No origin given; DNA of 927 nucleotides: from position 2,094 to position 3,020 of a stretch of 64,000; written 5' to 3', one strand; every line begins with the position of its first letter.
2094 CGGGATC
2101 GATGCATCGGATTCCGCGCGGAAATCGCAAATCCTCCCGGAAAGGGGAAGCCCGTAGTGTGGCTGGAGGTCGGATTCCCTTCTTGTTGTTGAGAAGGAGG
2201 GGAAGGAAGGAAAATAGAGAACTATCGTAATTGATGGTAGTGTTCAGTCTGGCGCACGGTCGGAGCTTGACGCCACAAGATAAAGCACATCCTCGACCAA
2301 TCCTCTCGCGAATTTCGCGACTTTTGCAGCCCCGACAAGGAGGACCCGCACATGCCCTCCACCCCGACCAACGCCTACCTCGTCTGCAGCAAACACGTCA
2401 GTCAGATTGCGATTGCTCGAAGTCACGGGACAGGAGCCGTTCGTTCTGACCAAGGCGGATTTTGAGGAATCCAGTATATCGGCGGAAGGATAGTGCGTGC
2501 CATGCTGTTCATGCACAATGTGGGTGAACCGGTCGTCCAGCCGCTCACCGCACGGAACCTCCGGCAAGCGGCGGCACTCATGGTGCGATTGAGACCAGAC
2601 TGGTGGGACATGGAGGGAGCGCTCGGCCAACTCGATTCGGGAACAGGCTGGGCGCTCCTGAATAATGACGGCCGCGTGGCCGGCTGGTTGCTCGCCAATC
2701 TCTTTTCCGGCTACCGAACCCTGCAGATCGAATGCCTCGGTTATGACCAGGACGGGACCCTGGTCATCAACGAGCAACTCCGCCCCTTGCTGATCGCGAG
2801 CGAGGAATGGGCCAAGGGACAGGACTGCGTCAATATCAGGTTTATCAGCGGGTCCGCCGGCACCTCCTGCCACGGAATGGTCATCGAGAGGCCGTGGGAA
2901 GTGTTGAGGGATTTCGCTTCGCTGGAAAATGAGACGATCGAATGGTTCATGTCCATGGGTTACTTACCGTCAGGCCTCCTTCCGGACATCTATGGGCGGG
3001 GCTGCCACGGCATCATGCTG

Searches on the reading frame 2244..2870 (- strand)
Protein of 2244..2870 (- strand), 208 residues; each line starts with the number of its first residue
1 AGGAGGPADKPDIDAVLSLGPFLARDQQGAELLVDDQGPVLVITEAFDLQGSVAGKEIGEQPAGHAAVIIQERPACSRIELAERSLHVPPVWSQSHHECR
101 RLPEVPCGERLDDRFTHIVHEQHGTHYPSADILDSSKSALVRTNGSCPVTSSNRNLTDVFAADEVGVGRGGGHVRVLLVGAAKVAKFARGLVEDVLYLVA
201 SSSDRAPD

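Call 99: search_protein_families(library=pfam, alignment_id=A8, max_evalue=1e-8)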
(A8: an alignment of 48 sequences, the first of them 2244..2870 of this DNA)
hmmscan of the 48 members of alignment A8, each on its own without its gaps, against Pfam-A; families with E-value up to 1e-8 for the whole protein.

A. member 1, window:2244-2870:- (208 aa): 0 families

B. families by the number of members that match (of 48 scanned): 23 families
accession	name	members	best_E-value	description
PF00528.27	BPD_transp_1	4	5.1e-20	Binding-protein-dependent transport system inner membrane component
PF01547.30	SBP_bac_1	2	2.2e-29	Bacterial extracellular solute-binding protein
PF02585.22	PIG-L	2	4.9e-29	GlcNAc-PI de-N-acetylase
PF13416.11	SBP_bac_8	2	1.1e-24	Bacterial extracellular solute-binding protein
PF01208.23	URO-D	2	2.3e-21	Uroporphyrinogen decarboxylase (URO-D)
PF00557.29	Peptidase_M24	2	8.4e-12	Metallopeptidase family M24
PF13684.11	FakA-like_C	1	1.3e-77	Fatty acid kinase subunit A-like, C-terminal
PF14097.11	SpoVAE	1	2.6e-68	Stage V sporulation protein AE1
PF01554.23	MatE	1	1.2e-61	MatE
PF00710.25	Asparaginase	1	1.5e-57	Asparaginase, N-terminal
PF07454.18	SpoIIP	1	8e-55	Stage II sporulation protein P (SpoIIP)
PF13793.12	Pribosyltran_N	1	1e-49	N-terminal domain of ribose phosphate pyrophosphokinase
PF01869.26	BcrAD_BadFG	1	5.6e-46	BadF/BadG/BcrA/BcrD ATPase family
PF02734.22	Dak2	1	1.1e-41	DAK2 domain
PF17763.6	Asparaginase_C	1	3e-28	Glutaminase/Asparaginase C-terminal domain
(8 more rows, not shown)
